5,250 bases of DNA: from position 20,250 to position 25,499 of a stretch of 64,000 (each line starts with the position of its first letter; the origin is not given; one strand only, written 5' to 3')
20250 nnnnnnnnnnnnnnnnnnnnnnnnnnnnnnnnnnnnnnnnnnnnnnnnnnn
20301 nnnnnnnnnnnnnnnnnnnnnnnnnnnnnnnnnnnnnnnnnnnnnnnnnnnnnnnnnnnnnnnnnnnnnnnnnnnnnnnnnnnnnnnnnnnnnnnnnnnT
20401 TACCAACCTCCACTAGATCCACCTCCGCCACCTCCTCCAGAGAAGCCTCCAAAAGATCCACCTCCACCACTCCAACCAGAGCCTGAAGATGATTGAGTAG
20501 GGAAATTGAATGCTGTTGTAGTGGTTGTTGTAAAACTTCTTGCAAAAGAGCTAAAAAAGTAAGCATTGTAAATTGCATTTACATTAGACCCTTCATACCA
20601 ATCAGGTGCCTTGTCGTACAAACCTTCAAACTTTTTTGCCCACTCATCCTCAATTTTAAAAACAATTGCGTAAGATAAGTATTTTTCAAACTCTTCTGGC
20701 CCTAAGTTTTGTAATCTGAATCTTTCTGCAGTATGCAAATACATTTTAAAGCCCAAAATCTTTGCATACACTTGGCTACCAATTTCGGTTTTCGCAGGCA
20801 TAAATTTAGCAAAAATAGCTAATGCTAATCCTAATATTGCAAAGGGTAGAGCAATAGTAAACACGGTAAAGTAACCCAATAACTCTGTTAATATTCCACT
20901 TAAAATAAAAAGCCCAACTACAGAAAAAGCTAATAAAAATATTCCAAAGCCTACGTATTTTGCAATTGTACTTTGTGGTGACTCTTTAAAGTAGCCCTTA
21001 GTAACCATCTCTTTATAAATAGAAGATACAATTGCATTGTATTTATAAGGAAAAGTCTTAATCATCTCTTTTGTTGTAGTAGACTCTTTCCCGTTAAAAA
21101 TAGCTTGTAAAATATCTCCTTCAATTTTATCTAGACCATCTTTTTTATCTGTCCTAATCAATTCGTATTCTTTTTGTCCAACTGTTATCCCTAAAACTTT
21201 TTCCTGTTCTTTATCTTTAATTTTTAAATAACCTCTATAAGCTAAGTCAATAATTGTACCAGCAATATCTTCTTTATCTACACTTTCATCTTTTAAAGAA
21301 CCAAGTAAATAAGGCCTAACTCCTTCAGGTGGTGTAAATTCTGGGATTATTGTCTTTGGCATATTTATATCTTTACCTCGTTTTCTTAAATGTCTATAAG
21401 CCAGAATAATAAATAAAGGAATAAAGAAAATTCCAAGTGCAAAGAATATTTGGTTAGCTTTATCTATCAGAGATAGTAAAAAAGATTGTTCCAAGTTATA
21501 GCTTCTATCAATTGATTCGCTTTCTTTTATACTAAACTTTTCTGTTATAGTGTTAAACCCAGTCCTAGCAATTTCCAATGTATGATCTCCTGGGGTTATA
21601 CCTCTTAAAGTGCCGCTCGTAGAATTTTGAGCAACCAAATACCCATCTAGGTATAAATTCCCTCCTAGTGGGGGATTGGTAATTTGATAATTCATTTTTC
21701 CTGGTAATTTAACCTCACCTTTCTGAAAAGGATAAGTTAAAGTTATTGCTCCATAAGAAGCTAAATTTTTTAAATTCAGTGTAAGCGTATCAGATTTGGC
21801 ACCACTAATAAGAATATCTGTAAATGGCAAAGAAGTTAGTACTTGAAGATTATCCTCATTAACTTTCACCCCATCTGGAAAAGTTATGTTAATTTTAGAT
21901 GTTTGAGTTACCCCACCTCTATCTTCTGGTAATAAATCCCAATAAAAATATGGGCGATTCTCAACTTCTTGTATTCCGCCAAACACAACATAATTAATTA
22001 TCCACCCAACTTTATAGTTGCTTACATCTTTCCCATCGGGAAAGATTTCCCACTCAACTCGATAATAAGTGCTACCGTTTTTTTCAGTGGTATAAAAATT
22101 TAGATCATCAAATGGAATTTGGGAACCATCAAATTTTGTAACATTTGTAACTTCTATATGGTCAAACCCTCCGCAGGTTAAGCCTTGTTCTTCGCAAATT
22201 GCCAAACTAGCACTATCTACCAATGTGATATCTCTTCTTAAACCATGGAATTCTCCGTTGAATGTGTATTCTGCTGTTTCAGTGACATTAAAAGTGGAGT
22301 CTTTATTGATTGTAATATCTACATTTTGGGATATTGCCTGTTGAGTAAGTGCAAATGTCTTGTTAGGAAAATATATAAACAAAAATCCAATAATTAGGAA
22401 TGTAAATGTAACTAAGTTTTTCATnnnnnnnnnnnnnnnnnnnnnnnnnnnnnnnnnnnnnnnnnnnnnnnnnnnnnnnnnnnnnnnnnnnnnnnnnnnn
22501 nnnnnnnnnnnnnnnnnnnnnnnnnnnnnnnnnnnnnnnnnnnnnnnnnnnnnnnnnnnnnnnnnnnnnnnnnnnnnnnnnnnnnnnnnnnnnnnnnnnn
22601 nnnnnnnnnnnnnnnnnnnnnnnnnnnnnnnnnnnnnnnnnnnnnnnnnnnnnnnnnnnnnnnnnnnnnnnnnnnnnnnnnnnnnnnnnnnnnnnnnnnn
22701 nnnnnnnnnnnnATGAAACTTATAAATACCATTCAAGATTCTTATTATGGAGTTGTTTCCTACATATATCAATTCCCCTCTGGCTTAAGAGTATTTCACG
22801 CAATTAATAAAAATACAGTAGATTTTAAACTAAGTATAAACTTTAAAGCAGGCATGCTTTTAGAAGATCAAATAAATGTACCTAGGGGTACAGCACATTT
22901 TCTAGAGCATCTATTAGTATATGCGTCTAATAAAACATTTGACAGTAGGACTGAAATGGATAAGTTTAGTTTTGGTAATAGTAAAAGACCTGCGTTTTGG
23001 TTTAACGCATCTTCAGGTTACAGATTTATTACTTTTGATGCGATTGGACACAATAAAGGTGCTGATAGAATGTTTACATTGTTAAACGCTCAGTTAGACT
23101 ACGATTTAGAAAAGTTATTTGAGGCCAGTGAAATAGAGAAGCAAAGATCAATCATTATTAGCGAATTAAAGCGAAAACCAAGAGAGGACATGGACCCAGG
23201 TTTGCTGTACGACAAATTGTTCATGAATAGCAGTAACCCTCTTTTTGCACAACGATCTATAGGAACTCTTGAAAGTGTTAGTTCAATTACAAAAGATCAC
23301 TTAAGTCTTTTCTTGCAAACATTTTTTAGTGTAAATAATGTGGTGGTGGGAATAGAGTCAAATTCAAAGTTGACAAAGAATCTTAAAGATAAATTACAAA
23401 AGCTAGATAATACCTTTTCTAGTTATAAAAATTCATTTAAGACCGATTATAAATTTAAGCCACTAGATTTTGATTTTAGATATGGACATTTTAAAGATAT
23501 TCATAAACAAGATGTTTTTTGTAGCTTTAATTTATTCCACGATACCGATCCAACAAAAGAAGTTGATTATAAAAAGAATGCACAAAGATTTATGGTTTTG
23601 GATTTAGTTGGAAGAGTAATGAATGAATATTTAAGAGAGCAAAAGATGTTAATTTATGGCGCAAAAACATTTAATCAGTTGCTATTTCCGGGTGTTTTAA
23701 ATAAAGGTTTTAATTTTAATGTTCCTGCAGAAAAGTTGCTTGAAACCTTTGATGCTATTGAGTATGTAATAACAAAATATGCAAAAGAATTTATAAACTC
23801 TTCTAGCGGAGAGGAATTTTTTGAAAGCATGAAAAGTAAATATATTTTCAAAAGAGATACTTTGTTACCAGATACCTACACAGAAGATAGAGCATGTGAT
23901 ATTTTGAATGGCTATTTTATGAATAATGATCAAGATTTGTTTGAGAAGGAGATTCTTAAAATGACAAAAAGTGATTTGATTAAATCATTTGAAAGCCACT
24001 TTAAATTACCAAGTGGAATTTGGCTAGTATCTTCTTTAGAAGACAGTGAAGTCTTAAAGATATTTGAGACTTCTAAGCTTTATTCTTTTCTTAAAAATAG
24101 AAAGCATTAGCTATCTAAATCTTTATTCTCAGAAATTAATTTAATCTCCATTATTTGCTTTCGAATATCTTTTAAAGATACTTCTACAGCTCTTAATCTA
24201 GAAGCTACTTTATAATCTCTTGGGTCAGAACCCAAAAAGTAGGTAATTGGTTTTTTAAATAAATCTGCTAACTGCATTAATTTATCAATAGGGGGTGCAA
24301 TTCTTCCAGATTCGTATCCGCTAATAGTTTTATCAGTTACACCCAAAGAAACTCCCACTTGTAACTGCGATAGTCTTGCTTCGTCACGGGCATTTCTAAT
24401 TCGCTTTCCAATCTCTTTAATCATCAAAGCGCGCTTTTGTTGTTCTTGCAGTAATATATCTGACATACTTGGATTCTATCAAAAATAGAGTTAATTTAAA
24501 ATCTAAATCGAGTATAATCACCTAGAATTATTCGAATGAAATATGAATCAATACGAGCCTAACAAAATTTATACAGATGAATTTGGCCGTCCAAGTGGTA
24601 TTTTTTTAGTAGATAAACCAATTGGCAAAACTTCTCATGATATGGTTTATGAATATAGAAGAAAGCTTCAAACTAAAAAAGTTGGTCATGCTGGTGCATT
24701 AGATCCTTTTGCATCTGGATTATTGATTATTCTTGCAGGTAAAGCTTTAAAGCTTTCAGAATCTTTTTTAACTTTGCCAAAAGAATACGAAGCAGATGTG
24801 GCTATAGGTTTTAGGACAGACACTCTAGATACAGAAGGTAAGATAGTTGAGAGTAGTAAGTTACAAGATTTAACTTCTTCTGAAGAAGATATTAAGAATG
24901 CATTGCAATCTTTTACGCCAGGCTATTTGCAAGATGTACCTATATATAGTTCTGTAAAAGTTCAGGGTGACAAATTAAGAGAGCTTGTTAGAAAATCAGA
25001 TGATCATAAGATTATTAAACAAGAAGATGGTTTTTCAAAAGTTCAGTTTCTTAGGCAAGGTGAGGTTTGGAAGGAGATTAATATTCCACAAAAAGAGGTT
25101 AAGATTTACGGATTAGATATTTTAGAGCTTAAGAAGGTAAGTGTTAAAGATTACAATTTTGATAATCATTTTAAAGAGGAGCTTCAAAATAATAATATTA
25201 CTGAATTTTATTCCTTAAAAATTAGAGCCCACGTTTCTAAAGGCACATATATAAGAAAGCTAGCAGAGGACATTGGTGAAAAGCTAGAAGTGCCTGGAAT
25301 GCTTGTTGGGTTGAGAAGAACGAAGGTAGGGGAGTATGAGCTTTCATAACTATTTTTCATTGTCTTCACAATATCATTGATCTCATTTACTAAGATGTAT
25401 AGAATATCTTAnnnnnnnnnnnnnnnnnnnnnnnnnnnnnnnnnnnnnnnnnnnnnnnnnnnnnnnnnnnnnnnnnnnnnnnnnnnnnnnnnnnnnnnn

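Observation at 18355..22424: Accessory block between the fusA terminator and tRNA-Leu: DUF2207-like membrane protein, patatin-like phospholipase and a small unknown ORF in one minus-strand operon, plus two small plus-strand unknowns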

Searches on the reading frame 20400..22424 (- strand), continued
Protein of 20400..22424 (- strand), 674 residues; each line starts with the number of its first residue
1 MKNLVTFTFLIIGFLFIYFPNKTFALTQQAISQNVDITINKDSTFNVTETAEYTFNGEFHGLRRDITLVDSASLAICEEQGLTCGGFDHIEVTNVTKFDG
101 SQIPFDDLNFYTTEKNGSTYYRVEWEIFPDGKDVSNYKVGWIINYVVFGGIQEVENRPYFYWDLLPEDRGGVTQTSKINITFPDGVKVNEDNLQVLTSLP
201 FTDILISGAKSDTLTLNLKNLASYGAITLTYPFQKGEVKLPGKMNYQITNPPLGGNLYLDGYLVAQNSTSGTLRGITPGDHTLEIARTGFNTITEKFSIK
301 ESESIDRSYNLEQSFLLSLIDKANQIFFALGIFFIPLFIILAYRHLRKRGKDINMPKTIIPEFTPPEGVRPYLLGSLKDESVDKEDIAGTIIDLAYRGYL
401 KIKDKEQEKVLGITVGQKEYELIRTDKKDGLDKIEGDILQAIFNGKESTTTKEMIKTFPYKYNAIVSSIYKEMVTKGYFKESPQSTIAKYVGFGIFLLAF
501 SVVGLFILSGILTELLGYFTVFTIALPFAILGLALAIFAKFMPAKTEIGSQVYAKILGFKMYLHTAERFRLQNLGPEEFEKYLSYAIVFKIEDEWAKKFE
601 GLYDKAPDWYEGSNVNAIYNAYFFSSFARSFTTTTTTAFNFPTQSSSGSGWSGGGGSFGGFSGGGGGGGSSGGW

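Call 63: search_protein_families(library=pfam, proteins=[L016:9106-9993:+, L014:10048-10857:+, L013:10087-10626:+, L012:9995-10573:-, L012:11594-11929:+, L016:9997-10560:-, L016:10616-11236:-, L016:11268-11918:-], max_evalue=0.05)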
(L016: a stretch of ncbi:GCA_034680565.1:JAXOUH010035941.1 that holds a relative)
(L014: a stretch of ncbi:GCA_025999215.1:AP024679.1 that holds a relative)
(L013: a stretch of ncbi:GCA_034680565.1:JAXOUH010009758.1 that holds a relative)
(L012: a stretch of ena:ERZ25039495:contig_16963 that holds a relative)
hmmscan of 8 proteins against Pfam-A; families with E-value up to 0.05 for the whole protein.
L016:9106-9993:+ (295 aa): 0 families

L014:10048-10857:+ (269 aa): 7 families
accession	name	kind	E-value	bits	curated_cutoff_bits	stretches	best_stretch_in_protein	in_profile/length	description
PF13847.12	Methyltransf_31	-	8.9e-05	22.6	27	1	75-129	5-51/145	Methyltransferase domain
PF05175.20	MTS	-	0.00032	20.8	23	1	69-129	29-78/170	Methyltransferase small domain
PF13679.12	Methyltransf_32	-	0.0023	18.4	27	1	71-131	23-78/143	Methyltransferase domain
PF23257.1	DUF7071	-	0.0037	17.4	27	1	147-185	9-47/68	Domain of unknown function (DUF7071)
PF01739.24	CheR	-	0.0079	16.1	27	1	73-126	31-84/195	CheR methyltransferase, SAM binding domain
PF21876.2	STIV_turret_2nd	-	0.025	15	27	0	140-177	42-79/106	C381 turret protein 2nd galactose-binding domain-like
PF06325.19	PrmA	-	0.039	13.9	22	0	70-133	158-210/296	Ribosomal protein L11 methyltransferase (PrmA)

L013:10087-10626:+ (179 aa): 0 families

L012:9995-10573:- (192 aa): 1 family
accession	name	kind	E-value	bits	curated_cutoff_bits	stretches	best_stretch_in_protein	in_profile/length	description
PF10140.15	YukC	-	0.0035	16.8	27.4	1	136-182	200-246/357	WXG100 protein secretion system (Wss), protein YukC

L012:11594-11929:+ (111 aa): 0 families

L016:9997-10560:- (187 aa): 0 families

L016:10616-11236:- (206 aa): 1 family
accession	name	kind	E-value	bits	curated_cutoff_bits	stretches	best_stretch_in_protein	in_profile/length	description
PF06024.17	Orf78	-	0.048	14.4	29.4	0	142-202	35-95/101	Orf78 (ac78)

L016:11268-11918:- (216 aa): 2 families
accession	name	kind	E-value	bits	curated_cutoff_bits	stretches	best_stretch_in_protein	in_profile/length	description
PF00963.24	Cohesin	-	0.0004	21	24.1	1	81-167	33-129/139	Cohesin domain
PF13128.11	DUF3954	-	0.046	14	23.7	0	164-192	4-30/49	Protein of unknown function (DUF3954)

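Call 68: predict_structure(alignment_id=A3)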
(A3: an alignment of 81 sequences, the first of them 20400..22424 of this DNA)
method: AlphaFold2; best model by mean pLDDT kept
length: 674 residues; sequences in the alignment: 81
mean_pLDDT: 86.2   pTM: 0.67
mean pLDDT of the five models: 86.2, 86.1, 85.9, 85.8, 84.9
residues with pLDDT >= 90: 397; 70-90: 197; 50-70: 49; < 50: 31
segments of 3 or more residues with pLDDT < 50: 20-23, 643-666
pLDDT, mean of each block of 10 residues (from residue 1): 64 64 70 96 94 94 90 73 69 91 91 86 94 94 91 84 89 92 87 82 58 85 87 89 93 94 88 87 95 96 94 96 96 97 96 95 93 96 96 96 89 85 92 96 95 91 96 97 96 95 95 94 96 97 97 96 71 74 93 83 80 64 78 89 38 26 50 92
secondary structure, 60 per line:
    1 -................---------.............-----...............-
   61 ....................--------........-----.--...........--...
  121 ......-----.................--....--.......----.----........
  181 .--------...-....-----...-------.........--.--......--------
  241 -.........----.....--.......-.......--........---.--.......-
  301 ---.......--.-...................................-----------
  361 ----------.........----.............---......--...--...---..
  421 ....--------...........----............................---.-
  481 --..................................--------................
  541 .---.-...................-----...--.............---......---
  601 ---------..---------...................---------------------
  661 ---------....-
elements in order: H2-17 E27-39 E45-59 E61-70 H71-80 E89-96 E108-115 E118-126 E132-148 E151-154 E157-163 E173-181 E194-197 E203-205 E213-221 E227-232 E242-250 E255-259 E262-268 E270-276 E279-286 E293-299 E304-310 H315-349 H371-379 H384-396 E400-405 E408-410 E413-415 E419-424 H433-443 E448-450 H451-475 H483-516 H525-541 H547-565 H576-588 H592-597 H621-639 E670-673

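Call 72: fold_search(model_id=the predicted structure, library=pdb)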
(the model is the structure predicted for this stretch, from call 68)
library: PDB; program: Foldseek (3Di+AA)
matches with E <= 10: 1366; with E <= 0.001: 118
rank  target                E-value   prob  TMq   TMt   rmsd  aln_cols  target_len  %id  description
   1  5ni6                  3.4e-07  1.00  0.18  0.20   5.9       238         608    8  Crystal structure of human LTA4H mutant D375N in complex with LTA4 (released 2017-08-23)
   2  3kd4_A                1.8e-06  1.00  0.19  0.24   6.7       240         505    8  CRYSTAL STRUCTURE OF A PUTATIVE PROTEASE (BDI_1141) FROM PARABACTEROIDES DISTASONIS ATCC 8503 AT 2.00 A RESOLUTION (released 2009-11-24)
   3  4gaa_B                2.9e-06  1.00  0.17  0.19   6.2       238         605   10  Structure of Leukotriene A4 hydrolase from Xenopus laevis complexed with inhibitor bestatin (released 2013-06-12)
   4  8b6l_O                4.0e-06  1.00  0.21  0.24   8.8       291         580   10  Subtomogram average of the human Sec61-TRAP-OSTA-translocon (released 2022-12-07)
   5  6ezn_A                5.2e-06  1.00  0.21  0.29  13.7       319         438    7  Cryo-EM structure of the yeast oligosaccharyltransferase (OST) complex (released 2018-01-17)
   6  6s7o_E                5.7e-06  1.00  0.21  0.24   8.0       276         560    9  Cryo-EM structure of human oligosaccharyltransferase complex OST-A (released 2019-12-18)
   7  4gaa_A                6.0e-06  1.00  0.19  0.20   5.7       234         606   11  Structure of Leukotriene A4 hydrolase from Xenopus laevis complexed with inhibitor bestatin (released 2013-06-12)
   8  8t2v_A                7.9e-06  0.99  0.13  0.09  29.6       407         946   10  Cryo-EM Structures of Full-length Integrin alphaIIbbeta3 in Native Lipids (released 2023-07-26)
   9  5jp2_B                8.8e-06  0.82  0.10  0.16  21.0       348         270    8  Fcho1 Mu homology domain (Danio Rerio) with bound Eps15 peptide (released 2016-06-08)
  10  6s7t_E                1.2e-05  1.00  0.20  0.30   6.6       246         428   12  Cryo-EM structure of human oligosaccharyltransferase complex OST-B (released 2019-12-18)
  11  6ifg_B                1.2e-05  1.00  0.17  0.25   6.3       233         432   10  Crystal structure of M1 zinc metallopeptidase E323A mutant bound to Tyr-ser-ala substrate from Deinococcus radiodurans (released 2019-09-25)
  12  3rkp_A                1.2e-05  1.00  0.12  0.21  15.8       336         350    8  Crystal structure of BcpA*(D312A), the major pilin subunit of Bacillus cereus (released 2012-05-30)
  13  2xtl_B                1.2e-05  1.00  0.13  0.18  18.2       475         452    9  Structure of the major pilus backbone protein from Streptococcus Agalactiae (released 2011-07-06)
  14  7oci_A                1.3e-05  1.00  0.20  0.29   9.0       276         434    7  Cryo-EM structure of yeast Ost6p containing oligosaccharyltransferase complex (released 2022-02-16)
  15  3rkp_B                1.5e-05  1.00  0.12  0.20  15.7       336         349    7  Crystal structure of BcpA*(D312A), the major pilin subunit of Bacillus cereus (released 2012-05-30)
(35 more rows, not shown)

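Call 94: search_protein_families(library=ncbifam, proteins=[L012:10652-11500:+], max_evalue=0.01)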
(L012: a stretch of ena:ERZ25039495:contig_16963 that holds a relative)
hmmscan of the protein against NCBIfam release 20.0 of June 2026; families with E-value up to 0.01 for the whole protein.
L012:10652-11500:+ (282 aa): 25 families
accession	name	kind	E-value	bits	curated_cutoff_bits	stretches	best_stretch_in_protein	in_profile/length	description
TIGR03695.1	menH_SHCHC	equivalog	2.5e-10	40.2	208.55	1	54-132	25-104/252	2-succinyl-6-hydroxy-2,4-cyclohexadiene-1-carboxylate synthase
TIGR03343.1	biphenyl_bphD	equivalog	1.6e-07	30.8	462.15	1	24-159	26-162/282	2-hydroxy-6-oxo-6-phenylhexa-2,4-dienoate hydrolase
NF050089.1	i_nPHAscl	equivalog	3.9e-07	29.4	300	1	55-133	43-118/288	intracellular short-chain-length polyhydroxyalkanoate depolymerase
TIGR02240.1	PHA_depoly_arom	equivalog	1e-06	28.3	250.6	1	57-141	52-133/276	poly(3-hydroxyalkanoate) depolymerase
NF045632.1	hydroxlase_HsaD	equivalog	2.2e-06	26.8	400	1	55-208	62-211/290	4,5:9,10-diseco-3-hydroxy-5,9,17-trioxoandrosta-1(10),2-diene-4-oate hydrolase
TIGR03611.1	RutD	equivalog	4.9e-06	26.1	238.5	1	55-132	38-113/258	pyrimidine utilization protein D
NF045948.1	ProImpepThrmp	equivalog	5.5e-06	26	500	1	36-134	32-129/291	proline iminopeptidase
NF041759.1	mac_hydro_EstT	equivalog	7.5e-06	25.3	450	1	78-134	72-128/278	macrolide hydrolase EstT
NF051488.1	bifunc_PcaDC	exception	9.3e-06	25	390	1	55-133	37-112/375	bifunctional 3-oxoadipate enol-lactonase/4-carboxymuconolactone decarboxylase PcaDC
NF008340.0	PRK11126.1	equivalog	1.1e-05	24.8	261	1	53-126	36-106/255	2-succinyl-6-hydroxy-2,4-cyclohexadiene-1-carboxylate synthase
TIGR01392.2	MetX_acetyl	equivalog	1.3e-05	24.5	500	1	86-135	114-164/351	homoserine O-acetyltransferase MetX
NF011457.0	PRK14875.1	equivalog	1.4e-05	24.3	307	1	55-133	157-232/372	acetoin dehydrogenase dihydrolipoyllysine-residue acetyltransferase subunit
TIGR02427.1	protocat_pcaD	equivalog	1.5e-05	24.6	255.85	1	56-132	39-112/251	3-oxoadipate enol-lactonase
NF002938.0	PRK03592.1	equivalog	5.4e-05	22.7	241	1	4-164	6-160/298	haloalkane dehalogenase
NF058580.1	lipase_V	equivalog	6.7e-05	22.7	300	1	53-161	48-148/230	EstV family lipase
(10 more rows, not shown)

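Call 95: search_solved_structures(query=A3, max_evalue=10)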
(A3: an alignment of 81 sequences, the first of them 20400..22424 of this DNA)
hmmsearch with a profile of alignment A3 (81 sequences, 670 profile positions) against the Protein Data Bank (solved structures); distinct sequences matched with E-value up to 10: 141 (the best 60 are shown).
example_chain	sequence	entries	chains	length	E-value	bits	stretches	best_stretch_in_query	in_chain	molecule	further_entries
6tb4_J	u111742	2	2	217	0.015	17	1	616-667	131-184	Transcription initiation factor TFIID subunit 10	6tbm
6p91_a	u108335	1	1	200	0.031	15.9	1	605-666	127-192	Pre-glycoprotein polyprotein GP complex,Lassa virus glycoprotein, GP2 subunit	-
9cqa_E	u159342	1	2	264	0.041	15.5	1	621-666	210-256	Fab 1G1 Heavy Chain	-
9cqb_B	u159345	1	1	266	0.047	15.3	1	621-666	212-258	Fab 1G8 Heavy Chain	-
8tui_H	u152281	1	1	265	0.048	15.3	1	621-666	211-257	Lirilumab Fab Heavy Chain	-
9cqd_B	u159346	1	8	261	0.049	15.3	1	620-666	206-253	Fab 2B11 Heavy Chain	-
9ymg_C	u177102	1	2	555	0.084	14.5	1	610-666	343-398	Kinesin-like protein KIF18A, DARPin fusion protein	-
8xks_J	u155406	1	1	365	0.17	13.5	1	603-665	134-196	FaxL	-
7wvf_C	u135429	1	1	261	0.19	13.3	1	644-667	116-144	mAb12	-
6dzm_D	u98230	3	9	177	0.23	13.1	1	644-666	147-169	Bundibugyo virus GP2 | Envelope glycoprotein 2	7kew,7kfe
2xqy_G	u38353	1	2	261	0.25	12.9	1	619-666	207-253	A13-D6.3 MONOCLONAL ANTIBODY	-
6ww7_I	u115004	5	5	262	0.27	12.8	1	648-669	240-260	ER membrane protein complex subunit 10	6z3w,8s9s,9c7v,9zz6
7ado_I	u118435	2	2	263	0.27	12.8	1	648-669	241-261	ER membrane protein complex subunit 10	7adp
8gid_A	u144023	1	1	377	0.29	12.7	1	632-662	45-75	Apical membrane antigen 1, rhoptry neck protein 2 chimera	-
8ezl_H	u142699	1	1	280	0.29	12.7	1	642-667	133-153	Transmission-reducing antibody AS01-50, single chain Fv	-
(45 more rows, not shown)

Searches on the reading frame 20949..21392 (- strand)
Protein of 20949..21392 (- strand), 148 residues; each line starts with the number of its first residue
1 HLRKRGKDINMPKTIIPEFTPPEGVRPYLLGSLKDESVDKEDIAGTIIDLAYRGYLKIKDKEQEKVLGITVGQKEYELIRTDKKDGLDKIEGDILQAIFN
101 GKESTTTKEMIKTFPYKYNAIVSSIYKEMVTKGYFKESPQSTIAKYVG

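Call 93: search_protein_families(library=pfam, proteins=[window:20949-21392:-], max_evalue=10)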
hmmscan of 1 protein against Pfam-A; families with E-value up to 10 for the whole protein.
seq(148 aa): 1 family
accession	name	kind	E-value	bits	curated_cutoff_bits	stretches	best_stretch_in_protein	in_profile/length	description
PF20990.2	DUF2207_C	-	1.1e-15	58.5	33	1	18-142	5-134/247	Predicted membrane protein (DUF2207) C-terminal domain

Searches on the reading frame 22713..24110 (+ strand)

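Call 19: search_protein_families(library=pfam, proteins=[window:22713-24110:+], max_evalue=0.001)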
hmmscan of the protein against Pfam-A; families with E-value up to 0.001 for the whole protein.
window:22713-24110:+ (465 aa): 1 family
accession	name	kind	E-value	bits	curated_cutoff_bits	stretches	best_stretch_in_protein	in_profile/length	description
PF00675.25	Peptidase_M16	-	0.00025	21.4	22.3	1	39-154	14-118/149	Insulinase (Peptidase family M16)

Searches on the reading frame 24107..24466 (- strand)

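Call 19: search_protein_families(library=pfam, proteins=[window:24107-24466:-], max_evalue=0.001)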
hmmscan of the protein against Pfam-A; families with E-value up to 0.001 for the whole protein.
window:24107-24466:- (119 aa): 3 families
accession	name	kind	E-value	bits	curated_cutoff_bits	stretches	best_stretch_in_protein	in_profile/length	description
PF01381.28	HTH_3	-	2.3e-11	44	23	1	23-77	1-55/55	Helix-turn-helix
PF12844.13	HTH_19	-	3.3e-09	37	30.2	1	20-78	1-59/64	Helix-turn-helix domain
PF13560.12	HTH_31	-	5.5e-09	36.6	27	1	18-70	1-54/64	Helix-turn-helix domain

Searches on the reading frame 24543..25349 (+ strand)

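Call 19: search_protein_families(library=pfam, proteins=[window:24543-25349:+], max_evalue=0.001)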
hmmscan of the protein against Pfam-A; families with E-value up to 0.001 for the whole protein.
window:24543-25349:+ (268 aa): 2 families
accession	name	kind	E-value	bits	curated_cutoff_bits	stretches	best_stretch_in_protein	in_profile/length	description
PF01509.24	TruB_N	-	3.5e-35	122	27.3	1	39-161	1-121/149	TruB family pseudouridylate synthase (N terminal domain)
PF16198.10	TruB_C_2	-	1e-06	29.2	29.3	1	238-266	1-29/66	tRNA pseudouridylate synthase B C-terminal domain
